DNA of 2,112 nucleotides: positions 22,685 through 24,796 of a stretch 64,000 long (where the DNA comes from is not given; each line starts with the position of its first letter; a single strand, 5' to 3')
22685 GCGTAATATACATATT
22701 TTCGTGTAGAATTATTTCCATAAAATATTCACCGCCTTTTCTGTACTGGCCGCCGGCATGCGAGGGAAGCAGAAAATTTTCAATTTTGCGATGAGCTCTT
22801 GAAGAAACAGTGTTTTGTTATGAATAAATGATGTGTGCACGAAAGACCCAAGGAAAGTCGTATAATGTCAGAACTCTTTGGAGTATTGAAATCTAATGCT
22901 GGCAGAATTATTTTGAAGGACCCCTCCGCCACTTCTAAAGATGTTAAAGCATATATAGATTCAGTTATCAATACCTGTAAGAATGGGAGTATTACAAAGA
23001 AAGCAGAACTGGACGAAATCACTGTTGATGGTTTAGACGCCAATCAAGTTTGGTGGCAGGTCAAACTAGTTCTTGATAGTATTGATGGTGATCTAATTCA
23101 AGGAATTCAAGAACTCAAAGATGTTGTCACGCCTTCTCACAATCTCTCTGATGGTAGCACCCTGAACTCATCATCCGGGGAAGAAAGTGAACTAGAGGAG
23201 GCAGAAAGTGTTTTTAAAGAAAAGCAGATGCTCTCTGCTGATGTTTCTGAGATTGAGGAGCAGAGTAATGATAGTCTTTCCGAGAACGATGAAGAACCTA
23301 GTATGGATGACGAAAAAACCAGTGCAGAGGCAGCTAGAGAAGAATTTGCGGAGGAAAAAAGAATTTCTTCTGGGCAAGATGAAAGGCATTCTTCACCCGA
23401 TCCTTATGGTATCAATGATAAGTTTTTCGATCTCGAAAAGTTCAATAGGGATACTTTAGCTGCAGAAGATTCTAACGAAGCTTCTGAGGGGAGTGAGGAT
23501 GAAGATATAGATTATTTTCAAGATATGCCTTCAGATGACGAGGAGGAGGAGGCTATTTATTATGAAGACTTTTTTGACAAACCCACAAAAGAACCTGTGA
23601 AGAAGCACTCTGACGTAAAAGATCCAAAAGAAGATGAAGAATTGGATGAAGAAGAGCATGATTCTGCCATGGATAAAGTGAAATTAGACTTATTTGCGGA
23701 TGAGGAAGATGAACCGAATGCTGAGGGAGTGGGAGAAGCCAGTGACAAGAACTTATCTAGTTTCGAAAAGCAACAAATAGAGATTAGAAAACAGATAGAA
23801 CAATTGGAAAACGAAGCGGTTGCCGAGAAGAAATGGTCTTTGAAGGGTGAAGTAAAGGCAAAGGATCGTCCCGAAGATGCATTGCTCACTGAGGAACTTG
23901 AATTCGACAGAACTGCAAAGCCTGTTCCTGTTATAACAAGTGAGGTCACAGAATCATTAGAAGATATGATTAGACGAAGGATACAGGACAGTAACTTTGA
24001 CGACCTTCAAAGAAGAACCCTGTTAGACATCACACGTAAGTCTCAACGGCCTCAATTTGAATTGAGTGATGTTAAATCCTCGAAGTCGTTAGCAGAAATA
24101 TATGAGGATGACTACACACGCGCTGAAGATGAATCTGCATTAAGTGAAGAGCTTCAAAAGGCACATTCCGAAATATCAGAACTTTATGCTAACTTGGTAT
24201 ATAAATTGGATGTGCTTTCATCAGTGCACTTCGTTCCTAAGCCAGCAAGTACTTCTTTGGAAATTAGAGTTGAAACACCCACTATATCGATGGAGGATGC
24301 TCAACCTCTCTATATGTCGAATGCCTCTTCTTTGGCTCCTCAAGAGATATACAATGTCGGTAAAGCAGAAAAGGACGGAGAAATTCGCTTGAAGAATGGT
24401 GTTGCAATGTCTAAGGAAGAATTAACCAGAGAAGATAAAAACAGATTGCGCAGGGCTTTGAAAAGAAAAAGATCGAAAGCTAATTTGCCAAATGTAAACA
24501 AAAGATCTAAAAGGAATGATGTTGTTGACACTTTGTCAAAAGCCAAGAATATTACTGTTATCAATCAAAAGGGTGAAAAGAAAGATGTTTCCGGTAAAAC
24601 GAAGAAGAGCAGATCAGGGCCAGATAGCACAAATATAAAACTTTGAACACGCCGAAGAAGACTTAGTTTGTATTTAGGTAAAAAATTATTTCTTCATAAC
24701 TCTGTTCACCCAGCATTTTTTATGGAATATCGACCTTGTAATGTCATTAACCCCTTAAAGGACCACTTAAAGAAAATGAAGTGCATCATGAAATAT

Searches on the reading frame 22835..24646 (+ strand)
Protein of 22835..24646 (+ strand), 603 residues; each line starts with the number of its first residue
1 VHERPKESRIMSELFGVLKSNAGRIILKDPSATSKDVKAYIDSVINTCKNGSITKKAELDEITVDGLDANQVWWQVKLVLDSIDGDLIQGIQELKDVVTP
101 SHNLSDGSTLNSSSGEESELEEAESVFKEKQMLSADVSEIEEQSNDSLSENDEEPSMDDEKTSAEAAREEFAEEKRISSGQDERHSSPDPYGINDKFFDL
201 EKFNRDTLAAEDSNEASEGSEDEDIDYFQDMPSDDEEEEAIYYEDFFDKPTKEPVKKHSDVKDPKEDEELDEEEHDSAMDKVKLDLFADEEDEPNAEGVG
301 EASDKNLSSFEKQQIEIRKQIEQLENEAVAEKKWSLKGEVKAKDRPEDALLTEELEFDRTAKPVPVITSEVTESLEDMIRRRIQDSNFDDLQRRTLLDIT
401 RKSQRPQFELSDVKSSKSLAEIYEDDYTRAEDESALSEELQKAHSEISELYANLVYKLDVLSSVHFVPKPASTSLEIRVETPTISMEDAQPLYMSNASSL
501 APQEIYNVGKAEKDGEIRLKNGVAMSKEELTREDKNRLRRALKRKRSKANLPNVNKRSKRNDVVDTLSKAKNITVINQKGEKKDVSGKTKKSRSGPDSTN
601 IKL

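Call 12: search_protein_families(library=pfam, proteins=[window:22835-24646:+])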
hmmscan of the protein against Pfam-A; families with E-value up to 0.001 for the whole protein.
window:22835-24646:+ (603 aa): 1 family
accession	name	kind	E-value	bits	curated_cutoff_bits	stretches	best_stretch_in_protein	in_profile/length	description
PF04006.17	Mpp10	-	1.7e-135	453.3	29.9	1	27-550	5-524/529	Mpp10 protein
